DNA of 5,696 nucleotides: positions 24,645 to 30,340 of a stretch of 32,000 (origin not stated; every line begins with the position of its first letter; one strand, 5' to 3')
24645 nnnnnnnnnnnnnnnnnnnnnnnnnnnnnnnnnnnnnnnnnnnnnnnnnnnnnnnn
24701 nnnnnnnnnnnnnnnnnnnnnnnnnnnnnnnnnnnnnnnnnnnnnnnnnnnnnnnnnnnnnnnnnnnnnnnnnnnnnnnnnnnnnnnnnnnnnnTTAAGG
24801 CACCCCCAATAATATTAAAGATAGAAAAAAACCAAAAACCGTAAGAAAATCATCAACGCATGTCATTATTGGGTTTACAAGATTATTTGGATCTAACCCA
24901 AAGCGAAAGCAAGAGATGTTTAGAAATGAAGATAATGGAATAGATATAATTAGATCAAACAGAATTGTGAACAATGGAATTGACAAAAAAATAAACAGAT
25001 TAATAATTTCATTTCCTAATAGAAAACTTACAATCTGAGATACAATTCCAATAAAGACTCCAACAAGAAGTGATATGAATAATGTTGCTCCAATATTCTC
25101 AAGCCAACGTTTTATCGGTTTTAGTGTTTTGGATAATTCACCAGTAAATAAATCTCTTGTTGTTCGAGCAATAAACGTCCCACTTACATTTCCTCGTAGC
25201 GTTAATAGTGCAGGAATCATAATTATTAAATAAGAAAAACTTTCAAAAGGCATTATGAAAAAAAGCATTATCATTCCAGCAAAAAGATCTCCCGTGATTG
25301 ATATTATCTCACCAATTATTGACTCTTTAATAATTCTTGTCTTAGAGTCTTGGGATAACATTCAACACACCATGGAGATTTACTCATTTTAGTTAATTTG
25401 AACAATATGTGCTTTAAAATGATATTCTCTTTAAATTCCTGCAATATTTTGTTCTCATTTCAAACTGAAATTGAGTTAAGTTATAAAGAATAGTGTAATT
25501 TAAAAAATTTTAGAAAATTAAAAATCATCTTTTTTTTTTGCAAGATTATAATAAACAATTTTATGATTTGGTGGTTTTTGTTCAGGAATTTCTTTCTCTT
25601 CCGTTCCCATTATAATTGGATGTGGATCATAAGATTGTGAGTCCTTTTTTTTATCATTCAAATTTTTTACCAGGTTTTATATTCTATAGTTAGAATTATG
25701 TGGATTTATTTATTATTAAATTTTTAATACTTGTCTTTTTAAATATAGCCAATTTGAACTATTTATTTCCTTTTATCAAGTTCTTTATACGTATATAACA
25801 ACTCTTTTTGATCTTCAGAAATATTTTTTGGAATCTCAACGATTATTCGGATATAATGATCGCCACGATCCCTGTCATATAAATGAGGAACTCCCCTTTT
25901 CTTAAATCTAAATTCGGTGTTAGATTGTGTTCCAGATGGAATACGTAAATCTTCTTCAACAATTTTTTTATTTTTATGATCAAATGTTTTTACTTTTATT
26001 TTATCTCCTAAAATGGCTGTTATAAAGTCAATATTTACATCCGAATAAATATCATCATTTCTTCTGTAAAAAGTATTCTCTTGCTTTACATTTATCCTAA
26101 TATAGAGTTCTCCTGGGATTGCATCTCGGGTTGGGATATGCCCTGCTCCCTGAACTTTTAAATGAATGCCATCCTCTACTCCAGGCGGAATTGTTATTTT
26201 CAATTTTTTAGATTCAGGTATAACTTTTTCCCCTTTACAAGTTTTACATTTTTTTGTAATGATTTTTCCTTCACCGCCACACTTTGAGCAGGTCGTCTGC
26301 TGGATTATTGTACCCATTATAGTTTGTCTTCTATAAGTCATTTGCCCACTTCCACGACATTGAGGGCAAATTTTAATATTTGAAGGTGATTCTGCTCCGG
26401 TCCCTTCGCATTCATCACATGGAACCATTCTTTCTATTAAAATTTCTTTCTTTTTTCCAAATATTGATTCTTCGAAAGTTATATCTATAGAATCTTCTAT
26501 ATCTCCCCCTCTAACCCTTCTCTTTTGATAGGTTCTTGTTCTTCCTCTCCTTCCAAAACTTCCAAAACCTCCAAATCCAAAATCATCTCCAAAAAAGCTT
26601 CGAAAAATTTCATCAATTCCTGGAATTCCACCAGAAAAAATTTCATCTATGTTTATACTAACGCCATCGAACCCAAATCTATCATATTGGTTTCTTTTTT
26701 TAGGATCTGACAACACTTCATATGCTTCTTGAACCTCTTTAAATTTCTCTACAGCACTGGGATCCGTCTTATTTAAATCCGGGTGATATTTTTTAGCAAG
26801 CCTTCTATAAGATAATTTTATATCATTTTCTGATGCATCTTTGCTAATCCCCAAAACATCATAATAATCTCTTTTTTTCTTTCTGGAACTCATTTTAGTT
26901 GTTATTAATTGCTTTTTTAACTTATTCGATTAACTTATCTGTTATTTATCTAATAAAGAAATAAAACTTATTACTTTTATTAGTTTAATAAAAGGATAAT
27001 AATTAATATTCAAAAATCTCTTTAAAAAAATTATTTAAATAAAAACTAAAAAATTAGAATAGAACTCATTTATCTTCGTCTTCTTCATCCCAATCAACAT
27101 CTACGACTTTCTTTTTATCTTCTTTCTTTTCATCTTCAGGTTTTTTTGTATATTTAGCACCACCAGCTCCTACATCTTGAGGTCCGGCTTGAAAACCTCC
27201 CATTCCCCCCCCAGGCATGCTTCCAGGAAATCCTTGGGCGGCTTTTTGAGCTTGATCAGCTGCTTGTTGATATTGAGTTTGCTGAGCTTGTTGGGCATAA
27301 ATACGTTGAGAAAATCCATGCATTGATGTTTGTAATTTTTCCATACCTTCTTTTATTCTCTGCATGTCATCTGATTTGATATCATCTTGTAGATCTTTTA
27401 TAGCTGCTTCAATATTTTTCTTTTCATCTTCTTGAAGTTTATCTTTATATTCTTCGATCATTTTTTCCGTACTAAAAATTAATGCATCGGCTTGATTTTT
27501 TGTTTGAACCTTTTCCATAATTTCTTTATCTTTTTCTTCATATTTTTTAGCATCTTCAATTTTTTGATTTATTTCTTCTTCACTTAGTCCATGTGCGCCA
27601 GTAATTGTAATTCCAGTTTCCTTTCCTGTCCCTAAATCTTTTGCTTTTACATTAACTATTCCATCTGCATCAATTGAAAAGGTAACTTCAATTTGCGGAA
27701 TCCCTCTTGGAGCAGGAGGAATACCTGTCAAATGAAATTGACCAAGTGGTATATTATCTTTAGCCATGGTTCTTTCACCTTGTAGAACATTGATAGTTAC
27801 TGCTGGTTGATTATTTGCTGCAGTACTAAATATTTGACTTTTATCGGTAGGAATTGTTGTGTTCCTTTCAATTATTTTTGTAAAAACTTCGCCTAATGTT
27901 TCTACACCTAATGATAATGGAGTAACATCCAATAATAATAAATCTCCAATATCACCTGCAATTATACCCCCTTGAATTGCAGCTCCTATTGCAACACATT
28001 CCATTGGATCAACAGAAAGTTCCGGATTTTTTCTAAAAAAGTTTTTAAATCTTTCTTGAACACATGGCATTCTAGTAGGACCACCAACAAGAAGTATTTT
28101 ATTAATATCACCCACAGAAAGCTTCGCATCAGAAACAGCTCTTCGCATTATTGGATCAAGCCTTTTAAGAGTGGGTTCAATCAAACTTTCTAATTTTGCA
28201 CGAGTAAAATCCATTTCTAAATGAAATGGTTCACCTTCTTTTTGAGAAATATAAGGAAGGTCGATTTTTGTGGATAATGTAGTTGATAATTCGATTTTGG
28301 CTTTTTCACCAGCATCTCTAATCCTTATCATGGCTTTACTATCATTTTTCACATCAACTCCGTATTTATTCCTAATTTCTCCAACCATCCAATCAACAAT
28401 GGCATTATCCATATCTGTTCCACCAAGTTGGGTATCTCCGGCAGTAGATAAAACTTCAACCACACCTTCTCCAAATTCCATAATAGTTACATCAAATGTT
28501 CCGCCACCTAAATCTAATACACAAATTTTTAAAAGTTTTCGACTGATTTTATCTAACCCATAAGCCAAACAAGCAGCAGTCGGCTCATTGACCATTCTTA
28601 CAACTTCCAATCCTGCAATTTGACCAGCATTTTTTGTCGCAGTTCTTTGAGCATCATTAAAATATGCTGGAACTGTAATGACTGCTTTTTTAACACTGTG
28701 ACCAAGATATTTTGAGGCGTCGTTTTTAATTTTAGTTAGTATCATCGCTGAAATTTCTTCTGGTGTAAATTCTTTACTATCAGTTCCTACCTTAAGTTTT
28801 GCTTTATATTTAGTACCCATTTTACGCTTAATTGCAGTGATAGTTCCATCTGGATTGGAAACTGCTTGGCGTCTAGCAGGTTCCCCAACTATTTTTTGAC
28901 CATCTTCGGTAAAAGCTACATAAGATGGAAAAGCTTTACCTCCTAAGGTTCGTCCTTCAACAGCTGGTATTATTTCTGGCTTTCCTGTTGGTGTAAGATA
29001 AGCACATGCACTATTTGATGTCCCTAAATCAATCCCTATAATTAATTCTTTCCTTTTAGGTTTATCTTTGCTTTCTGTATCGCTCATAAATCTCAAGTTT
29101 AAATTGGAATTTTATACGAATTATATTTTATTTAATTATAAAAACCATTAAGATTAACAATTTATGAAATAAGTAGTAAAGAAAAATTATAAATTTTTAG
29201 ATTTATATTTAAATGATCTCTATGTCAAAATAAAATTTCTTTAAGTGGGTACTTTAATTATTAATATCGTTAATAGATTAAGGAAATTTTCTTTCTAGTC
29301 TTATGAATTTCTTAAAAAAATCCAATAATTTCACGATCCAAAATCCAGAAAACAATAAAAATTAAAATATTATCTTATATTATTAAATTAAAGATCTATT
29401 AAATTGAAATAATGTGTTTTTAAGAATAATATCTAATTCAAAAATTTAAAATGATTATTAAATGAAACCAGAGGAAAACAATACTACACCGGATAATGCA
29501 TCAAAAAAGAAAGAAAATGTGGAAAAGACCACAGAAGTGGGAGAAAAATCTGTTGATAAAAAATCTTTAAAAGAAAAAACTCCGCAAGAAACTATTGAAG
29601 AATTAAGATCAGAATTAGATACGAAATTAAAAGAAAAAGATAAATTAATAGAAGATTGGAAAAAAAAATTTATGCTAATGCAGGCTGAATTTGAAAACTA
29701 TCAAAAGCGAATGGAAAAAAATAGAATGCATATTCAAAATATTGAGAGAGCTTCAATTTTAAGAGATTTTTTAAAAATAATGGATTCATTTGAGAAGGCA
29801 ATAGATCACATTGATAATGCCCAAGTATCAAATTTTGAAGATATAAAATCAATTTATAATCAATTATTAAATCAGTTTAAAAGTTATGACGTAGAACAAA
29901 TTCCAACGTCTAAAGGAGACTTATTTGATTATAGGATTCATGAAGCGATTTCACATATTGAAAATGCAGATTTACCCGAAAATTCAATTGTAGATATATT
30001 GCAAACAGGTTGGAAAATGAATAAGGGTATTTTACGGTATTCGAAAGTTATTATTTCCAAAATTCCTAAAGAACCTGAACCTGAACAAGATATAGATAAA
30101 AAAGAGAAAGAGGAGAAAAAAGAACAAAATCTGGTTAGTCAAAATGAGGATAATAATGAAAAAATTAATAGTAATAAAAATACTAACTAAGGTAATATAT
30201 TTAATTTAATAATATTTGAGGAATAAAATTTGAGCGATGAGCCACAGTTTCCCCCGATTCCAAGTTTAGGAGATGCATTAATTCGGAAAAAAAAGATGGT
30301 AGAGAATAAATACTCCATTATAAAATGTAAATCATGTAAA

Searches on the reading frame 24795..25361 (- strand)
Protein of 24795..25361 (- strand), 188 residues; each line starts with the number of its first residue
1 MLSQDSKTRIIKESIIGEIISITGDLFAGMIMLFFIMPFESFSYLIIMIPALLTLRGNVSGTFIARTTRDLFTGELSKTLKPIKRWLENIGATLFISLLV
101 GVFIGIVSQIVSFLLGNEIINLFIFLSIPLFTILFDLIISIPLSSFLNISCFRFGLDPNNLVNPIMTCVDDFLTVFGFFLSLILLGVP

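Call 9: search_protein_families(library=pfam, proteins=[window:24795-25361:-])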
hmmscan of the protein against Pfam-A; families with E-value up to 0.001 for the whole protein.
window:24795-25361:- (188 aa): 1 family
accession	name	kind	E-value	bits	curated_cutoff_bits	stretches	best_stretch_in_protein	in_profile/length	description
PF01769.21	MgtE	-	2.6e-16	60.5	27.6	1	49-180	1-124/125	Divalent cation transporter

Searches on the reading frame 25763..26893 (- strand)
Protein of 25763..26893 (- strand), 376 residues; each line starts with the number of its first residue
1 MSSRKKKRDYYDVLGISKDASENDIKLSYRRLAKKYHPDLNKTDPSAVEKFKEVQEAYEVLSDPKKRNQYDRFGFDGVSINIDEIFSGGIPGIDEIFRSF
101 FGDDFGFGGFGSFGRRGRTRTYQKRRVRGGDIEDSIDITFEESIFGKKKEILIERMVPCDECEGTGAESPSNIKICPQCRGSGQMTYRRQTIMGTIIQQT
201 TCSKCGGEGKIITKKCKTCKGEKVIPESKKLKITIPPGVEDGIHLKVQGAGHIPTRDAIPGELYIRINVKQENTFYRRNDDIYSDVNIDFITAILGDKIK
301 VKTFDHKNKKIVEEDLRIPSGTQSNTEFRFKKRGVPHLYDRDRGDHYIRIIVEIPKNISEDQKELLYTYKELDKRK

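Call 9: search_protein_families(library=pfam, proteins=[window:25763-26893:-])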
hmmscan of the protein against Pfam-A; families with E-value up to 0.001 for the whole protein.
window:25763-26893:- (376 aa): 4 families
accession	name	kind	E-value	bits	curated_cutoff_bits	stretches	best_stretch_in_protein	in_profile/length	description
PF01556.23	DnaJ_C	-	9.8e-39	133.3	26.6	1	134-355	3-152/152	DnaJ C terminal domain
PF00226.36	DnaJ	-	6.7e-28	97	27.8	1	9-71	1-63/63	DnaJ domain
PF00684.25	DnaJ_CXXCXGXG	-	1.4e-16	60.9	32.7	1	159-223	1-65/65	DnaJ central domain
PF15777.11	Anti-TRAP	-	0.00058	20.2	32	0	157-184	11-41/59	Tryptophan RNA-binding attenuator protein inhibitory protein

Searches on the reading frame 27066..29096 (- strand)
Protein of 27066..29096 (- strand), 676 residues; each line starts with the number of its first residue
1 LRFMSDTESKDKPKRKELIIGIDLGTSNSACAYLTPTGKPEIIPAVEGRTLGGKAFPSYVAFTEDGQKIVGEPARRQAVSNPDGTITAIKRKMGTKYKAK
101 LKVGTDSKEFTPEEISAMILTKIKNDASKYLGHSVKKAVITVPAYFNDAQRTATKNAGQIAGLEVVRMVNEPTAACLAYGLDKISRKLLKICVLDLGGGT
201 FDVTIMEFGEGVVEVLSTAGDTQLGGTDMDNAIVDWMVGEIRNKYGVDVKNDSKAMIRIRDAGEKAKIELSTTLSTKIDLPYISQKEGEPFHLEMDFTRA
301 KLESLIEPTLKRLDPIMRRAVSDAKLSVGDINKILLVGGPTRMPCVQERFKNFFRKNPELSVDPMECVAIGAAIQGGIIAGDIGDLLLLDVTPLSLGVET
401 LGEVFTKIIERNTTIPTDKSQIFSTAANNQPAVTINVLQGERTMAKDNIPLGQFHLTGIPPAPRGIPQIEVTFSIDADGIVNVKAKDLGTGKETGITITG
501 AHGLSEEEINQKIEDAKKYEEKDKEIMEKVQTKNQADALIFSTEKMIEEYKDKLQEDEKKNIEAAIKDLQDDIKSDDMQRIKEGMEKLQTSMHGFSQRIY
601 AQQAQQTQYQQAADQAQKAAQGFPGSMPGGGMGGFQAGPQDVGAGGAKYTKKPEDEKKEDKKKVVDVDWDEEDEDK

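Call 9: search_protein_families(library=pfam, proteins=[window:27066-29096:-])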
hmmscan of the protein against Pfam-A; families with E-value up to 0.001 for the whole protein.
window:27066-29096:- (676 aa): 2 families
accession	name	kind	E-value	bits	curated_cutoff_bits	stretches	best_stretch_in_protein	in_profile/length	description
PF00012.26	HSP70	-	2e-211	703.8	20.6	1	19-600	1-598/599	Hsp70 protein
PF06723.19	MreB_Mbl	-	1.4e-15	57.5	27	1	117-373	75-316/327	MreB/Mbl protein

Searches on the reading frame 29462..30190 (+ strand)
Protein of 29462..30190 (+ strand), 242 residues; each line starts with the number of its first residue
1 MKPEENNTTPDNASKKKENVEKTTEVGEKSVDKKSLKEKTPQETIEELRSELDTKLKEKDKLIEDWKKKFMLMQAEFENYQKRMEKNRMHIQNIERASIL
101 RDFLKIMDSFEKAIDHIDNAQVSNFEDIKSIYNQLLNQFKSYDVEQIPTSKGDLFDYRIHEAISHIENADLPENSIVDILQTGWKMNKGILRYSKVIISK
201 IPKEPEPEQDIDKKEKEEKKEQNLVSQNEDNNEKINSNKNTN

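Call 9: search_protein_families(library=pfam, proteins=[window:29462-30190:+])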
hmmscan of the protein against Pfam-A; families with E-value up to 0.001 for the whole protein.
window:29462-30190:+ (242 aa): 1 family
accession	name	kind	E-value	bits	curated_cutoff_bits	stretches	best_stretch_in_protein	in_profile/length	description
PF01025.24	GrpE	-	9.2e-35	120.2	25.8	1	46-200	10-165/165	GrpE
